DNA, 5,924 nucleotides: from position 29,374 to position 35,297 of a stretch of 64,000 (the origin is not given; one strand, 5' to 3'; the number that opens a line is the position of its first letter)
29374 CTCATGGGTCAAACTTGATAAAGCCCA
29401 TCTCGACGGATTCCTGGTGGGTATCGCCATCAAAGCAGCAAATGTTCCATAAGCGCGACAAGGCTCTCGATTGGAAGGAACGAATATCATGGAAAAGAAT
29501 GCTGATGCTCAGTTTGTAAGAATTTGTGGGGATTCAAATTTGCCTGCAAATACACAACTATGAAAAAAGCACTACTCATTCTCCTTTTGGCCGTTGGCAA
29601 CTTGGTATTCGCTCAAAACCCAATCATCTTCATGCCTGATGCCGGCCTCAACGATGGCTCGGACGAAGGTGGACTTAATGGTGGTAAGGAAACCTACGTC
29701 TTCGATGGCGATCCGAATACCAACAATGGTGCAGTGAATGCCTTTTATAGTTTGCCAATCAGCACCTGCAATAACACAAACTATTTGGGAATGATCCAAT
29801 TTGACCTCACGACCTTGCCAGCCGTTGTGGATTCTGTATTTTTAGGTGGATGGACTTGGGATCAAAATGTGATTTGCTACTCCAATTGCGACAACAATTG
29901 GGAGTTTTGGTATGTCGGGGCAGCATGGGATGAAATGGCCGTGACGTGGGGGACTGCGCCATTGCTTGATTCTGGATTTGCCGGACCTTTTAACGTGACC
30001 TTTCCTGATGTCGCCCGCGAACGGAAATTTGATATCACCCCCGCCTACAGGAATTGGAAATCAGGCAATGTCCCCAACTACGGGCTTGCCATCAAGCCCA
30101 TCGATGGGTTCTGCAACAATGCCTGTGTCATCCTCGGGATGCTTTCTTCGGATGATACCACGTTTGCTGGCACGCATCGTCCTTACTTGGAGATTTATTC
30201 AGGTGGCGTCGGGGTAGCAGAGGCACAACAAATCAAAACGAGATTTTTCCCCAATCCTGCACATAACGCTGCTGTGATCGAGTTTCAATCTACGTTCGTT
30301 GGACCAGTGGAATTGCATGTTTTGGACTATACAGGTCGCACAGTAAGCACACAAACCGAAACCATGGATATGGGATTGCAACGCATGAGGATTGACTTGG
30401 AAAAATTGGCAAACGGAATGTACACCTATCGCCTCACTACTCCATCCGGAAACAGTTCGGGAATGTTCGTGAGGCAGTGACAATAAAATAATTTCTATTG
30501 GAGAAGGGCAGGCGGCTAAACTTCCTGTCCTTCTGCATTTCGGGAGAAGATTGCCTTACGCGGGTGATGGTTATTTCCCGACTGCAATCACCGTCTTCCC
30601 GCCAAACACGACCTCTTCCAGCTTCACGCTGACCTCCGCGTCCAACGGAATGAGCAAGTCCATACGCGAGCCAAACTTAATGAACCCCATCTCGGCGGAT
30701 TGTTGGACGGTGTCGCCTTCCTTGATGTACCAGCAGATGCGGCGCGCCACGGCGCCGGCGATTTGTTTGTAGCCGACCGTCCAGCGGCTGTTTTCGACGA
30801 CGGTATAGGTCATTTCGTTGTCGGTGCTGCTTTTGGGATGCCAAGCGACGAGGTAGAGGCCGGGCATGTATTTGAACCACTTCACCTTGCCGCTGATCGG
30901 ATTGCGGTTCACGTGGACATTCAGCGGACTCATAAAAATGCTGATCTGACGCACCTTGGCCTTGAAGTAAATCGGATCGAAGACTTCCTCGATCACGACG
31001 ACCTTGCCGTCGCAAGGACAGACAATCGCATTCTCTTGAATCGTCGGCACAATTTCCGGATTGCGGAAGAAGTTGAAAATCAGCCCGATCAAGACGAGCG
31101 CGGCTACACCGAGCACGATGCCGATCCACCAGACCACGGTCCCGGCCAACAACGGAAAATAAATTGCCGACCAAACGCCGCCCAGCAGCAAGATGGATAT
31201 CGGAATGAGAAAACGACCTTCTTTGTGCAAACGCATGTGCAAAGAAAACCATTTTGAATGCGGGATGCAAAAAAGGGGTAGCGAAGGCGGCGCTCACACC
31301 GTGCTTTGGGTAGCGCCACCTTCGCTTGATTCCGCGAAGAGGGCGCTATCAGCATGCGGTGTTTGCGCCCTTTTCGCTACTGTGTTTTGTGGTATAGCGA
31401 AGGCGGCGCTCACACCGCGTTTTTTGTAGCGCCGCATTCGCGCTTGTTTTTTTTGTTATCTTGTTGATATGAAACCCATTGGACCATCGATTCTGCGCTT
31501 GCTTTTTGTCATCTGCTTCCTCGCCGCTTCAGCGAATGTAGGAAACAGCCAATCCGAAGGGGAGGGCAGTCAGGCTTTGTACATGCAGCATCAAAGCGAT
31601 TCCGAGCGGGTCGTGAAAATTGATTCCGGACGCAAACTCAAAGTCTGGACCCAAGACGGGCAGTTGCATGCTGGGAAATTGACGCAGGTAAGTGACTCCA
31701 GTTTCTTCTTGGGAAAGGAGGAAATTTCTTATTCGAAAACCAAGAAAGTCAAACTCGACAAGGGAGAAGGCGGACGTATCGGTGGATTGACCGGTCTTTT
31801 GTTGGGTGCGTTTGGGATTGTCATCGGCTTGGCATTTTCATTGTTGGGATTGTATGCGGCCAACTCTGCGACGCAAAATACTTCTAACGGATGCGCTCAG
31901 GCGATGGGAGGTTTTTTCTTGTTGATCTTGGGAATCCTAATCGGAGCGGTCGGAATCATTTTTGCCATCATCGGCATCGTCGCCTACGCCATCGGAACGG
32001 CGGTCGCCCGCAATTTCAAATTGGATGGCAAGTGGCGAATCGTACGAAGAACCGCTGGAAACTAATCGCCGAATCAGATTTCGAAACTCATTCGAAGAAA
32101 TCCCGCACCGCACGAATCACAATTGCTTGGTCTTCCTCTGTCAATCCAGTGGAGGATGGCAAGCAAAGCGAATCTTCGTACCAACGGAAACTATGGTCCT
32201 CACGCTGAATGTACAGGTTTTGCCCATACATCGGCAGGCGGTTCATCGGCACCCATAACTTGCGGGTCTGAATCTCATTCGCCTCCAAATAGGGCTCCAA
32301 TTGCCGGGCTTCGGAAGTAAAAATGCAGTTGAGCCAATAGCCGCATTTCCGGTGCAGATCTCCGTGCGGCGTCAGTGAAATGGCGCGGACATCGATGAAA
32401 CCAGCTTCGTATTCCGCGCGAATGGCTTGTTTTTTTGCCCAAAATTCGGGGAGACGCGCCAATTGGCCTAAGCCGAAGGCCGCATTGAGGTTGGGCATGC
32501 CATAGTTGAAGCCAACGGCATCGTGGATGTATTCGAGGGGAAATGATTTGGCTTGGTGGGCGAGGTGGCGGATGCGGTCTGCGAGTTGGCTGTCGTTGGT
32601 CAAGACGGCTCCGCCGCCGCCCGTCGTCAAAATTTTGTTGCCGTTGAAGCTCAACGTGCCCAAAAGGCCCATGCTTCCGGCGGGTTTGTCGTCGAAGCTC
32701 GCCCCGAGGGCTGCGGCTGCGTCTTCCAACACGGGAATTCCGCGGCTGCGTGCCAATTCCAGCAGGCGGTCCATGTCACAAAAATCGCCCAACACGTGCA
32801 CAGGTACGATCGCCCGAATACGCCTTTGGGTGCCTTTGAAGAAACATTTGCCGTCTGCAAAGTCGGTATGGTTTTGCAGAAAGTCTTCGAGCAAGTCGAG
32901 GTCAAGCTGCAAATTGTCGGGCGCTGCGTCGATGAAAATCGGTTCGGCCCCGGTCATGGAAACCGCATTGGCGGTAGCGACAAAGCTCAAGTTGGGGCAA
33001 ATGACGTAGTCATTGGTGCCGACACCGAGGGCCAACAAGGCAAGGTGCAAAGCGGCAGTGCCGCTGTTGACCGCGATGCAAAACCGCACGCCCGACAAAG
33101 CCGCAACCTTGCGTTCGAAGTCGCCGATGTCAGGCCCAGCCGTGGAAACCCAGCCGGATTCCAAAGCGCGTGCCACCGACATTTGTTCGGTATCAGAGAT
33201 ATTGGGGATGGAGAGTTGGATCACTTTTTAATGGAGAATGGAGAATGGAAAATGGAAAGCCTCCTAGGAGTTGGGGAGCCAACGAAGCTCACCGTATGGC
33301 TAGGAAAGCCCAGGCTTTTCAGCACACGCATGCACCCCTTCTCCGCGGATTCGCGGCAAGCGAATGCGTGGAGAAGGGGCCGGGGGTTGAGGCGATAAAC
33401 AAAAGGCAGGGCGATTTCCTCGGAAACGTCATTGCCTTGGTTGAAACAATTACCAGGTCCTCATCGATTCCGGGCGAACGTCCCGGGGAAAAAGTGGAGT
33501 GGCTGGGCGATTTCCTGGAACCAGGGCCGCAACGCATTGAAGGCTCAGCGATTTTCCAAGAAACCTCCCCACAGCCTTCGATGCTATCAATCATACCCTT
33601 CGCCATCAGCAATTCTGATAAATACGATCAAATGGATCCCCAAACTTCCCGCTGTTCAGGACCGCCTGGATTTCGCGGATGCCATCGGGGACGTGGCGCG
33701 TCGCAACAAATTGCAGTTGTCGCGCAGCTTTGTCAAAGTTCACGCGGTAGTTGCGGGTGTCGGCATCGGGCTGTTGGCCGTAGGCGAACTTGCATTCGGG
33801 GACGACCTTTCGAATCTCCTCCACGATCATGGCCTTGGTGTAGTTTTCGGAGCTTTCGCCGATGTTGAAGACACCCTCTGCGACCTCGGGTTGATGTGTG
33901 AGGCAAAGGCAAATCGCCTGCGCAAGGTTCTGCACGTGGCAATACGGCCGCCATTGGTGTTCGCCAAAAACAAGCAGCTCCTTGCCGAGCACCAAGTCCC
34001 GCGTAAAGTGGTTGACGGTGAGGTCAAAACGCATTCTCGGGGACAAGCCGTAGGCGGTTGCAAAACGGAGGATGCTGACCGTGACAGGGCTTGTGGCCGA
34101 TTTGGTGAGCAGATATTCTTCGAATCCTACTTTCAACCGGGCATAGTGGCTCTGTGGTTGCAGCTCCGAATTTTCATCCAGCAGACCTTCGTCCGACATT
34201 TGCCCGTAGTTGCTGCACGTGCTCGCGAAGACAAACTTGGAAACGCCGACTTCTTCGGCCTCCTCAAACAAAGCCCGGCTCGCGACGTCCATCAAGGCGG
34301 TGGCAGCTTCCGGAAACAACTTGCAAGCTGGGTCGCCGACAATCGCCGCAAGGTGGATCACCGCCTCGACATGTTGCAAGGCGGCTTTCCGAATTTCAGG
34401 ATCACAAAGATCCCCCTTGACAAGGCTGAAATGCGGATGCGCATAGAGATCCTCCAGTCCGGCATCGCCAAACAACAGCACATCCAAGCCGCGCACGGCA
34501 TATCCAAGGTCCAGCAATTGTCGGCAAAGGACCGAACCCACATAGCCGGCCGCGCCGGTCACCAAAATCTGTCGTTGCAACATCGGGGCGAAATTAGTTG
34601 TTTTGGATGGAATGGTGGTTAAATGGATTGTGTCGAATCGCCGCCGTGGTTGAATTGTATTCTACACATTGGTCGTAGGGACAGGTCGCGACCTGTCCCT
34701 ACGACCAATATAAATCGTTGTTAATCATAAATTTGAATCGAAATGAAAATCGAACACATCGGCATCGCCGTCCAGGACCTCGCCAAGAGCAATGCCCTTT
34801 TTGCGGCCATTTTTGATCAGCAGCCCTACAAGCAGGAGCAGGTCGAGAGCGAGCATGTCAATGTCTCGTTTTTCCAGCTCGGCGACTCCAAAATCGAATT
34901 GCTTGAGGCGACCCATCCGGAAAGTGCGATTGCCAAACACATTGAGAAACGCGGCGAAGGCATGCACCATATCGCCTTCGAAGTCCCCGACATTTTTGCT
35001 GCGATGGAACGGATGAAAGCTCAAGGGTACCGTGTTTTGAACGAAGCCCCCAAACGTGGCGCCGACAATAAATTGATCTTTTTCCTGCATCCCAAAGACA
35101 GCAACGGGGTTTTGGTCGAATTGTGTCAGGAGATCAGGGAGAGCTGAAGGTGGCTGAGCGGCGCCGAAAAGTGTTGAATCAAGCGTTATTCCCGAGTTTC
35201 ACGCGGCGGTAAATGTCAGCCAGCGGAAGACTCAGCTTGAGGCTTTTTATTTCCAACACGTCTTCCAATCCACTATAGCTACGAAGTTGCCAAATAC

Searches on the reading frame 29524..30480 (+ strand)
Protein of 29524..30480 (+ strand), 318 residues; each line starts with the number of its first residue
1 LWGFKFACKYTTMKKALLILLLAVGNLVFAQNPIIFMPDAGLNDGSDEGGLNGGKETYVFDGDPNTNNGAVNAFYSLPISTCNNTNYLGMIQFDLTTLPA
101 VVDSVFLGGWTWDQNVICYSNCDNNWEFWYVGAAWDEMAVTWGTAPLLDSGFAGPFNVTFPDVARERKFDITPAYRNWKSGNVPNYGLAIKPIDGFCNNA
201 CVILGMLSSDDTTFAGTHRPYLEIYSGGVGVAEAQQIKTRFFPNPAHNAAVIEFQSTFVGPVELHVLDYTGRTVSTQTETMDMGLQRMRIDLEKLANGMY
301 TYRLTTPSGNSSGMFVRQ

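Call 36: search_protein_families(library=pfam, proteins=[window:29524-30480:+], max_evalue=0.001)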
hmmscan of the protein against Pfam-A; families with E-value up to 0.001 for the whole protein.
window:29524-30480:+ (318 aa): 2 families
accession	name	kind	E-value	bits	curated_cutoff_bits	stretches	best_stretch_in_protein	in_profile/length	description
PF18962.6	Por_Secre_tail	-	3.2e-09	37.4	27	1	242-310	2-68/75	Secretion system C-terminal sorting domain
PF24517.2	CBM96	-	2.5e-05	24.6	26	1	55-190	9-137/164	Carbohydrate-binding module family 96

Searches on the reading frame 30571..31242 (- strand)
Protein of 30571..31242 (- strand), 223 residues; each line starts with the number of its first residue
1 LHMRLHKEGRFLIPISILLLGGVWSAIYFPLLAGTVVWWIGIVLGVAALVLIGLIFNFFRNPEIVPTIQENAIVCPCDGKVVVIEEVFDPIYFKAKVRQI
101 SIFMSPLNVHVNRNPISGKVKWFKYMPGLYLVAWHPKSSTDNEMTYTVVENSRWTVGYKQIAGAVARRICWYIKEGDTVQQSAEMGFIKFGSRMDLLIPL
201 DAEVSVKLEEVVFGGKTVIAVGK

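Call 36: search_protein_families(library=pfam, proteins=[window:30571-31242:-], max_evalue=0.001)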
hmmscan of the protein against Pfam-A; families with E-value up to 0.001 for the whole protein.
window:30571-31242:- (223 aa): 1 family
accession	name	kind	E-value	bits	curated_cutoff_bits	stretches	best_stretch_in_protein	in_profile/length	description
PF02666.20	PS_Dcarbxylase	-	1.5e-35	123.2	22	1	55-220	5-198/198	Phosphatidylserine decarboxylase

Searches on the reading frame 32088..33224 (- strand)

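Call 36: search_protein_families(library=pfam, proteins=[window:32088-33224:-], max_evalue=0.001)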
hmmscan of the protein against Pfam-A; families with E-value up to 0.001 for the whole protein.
window:32088-33224:- (378 aa): 4 families
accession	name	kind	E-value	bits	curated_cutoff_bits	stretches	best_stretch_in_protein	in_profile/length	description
PF01041.23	DegT_DnrJ_EryC1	-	1.2e-92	311.3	19.8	1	9-374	3-360/360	DegT/DnrJ/EryC1/StrS aminotransferase family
PF01212.27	Beta_elim_lyase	-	0.00012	21.9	27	1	31-224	32-226/288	Beta-eliminating lyase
PF00155.27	Aminotran_1_2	-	0.00027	20.7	19.7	1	35-120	46-141/361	Aminotransferase class I and II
PF01053.26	Cys_Met_Meta_PP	-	0.00049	19.2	27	1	32-91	53-111/381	Cys/Met metabolism PLP-dependent enzyme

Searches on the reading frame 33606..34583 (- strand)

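Call 36: search_protein_families(library=pfam, proteins=[window:33606-34583:-], max_evalue=0.001)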
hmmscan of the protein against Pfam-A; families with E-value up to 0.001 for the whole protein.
window:33606-34583:- (325 aa): 7 families
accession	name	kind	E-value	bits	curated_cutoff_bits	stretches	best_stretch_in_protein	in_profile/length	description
PF01370.27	Epimerase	-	5.5e-39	134.4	20.9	1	6-242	1-240/240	NAD dependent epimerase/dehydratase family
PF16363.11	GDP_Man_Dehyd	-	1.9e-25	90.5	27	1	7-304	1-331/332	GDP-mannose 4,6 dehydratase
PF01073.25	3Beta_HSD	-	3.6e-14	52.9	22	1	7-226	1-227/280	3-beta hydroxysteroid dehydrogenase/isomerase family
PF04321.23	RmlD_sub_bind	-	9e-10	38.5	27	1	5-242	2-213/287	RmlD substrate binding domain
PF13460.12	NAD_binding_10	-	1.2e-08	35.5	27.2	1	10-130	1-106/184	NAD(P)H-binding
PF05368.20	NmrA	-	3.8e-07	30.4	27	1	4-124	3-109/298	NmrA-like family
PF02719.21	Polysacc_synt_2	-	9e-07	28.8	20.2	1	6-122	1-128/293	Polysaccharide biosynthesis protein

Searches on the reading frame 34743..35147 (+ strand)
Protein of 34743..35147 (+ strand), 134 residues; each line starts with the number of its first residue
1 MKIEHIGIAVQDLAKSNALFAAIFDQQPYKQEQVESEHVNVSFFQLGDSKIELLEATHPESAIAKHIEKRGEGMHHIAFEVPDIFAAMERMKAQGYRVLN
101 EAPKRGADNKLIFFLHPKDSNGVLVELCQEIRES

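Call 36: search_protein_families(library=pfam, proteins=[window:34743-35147:+], max_evalue=0.001)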
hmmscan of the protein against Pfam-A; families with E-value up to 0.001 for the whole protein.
window:34743-35147:+ (134 aa): 3 families
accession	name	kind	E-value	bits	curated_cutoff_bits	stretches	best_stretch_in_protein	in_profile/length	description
PF13669.12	Glyoxalase_4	-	3.2e-26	92.2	27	1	5-113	2-108/109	Glyoxalase/Bleomycin resistance protein/Dioxygenase superfamily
PF00903.31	Glyoxalase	-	7.4e-17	62.3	20.6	1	2-127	1-121/121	Glyoxalase/Bleomycin resistance protein/Dioxygenase superfamily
PF13468.12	Glyoxalase_3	-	2.6e-07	31.3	25.1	1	4-106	2-110/176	Glyoxalase-like domain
